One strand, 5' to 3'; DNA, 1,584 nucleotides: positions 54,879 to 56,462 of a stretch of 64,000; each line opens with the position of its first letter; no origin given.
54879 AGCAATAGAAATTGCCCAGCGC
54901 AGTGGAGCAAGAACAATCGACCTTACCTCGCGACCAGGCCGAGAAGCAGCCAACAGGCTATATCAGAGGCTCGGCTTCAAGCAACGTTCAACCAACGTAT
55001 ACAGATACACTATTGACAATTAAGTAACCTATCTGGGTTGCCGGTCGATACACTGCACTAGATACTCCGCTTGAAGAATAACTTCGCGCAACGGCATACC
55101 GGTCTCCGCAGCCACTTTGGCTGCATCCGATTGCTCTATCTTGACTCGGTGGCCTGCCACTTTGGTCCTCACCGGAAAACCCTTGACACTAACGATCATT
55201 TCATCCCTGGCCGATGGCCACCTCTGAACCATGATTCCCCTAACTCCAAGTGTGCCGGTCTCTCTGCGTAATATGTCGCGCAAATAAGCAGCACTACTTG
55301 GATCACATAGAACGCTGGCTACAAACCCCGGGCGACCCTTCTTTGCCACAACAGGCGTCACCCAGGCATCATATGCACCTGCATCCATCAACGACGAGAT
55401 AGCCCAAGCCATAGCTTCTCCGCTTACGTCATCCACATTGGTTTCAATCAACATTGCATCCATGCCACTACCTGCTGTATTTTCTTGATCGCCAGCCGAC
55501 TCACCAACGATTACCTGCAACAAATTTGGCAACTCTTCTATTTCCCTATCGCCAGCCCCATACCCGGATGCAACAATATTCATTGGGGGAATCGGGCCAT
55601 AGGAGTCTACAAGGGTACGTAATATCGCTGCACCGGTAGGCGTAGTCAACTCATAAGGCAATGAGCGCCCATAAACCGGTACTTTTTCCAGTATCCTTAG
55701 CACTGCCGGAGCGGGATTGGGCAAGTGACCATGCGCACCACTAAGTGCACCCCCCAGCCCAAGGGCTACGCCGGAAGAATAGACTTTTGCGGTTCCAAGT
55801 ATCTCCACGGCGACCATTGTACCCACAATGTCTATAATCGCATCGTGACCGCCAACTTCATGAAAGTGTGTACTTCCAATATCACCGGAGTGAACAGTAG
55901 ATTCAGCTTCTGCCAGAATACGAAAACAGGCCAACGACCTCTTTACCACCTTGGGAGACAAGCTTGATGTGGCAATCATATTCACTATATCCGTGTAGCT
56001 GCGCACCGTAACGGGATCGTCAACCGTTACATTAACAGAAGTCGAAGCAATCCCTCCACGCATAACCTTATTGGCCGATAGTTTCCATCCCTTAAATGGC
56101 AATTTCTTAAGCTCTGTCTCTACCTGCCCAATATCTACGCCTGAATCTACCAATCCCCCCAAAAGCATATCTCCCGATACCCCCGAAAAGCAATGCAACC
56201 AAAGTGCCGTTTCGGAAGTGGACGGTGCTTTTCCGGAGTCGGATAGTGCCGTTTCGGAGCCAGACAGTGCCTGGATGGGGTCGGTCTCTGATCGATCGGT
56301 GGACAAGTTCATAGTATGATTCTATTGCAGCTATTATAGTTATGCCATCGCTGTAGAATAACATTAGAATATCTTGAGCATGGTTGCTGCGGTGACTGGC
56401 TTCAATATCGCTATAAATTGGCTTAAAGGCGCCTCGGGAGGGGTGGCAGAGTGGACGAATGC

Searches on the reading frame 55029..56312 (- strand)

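Call 62: search_protein_families(library=pfam, proteins=[window:55029-56312:-], max_evalue=0.00001)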
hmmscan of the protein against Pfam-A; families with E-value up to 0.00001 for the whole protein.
window:55029-56312:- (427 aa): 1 family
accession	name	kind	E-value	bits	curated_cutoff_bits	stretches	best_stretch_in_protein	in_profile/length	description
PF01969.22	Ni_insertion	-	2.2e-116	389.5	22.1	1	37-411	1-374/375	Nickel insertion protein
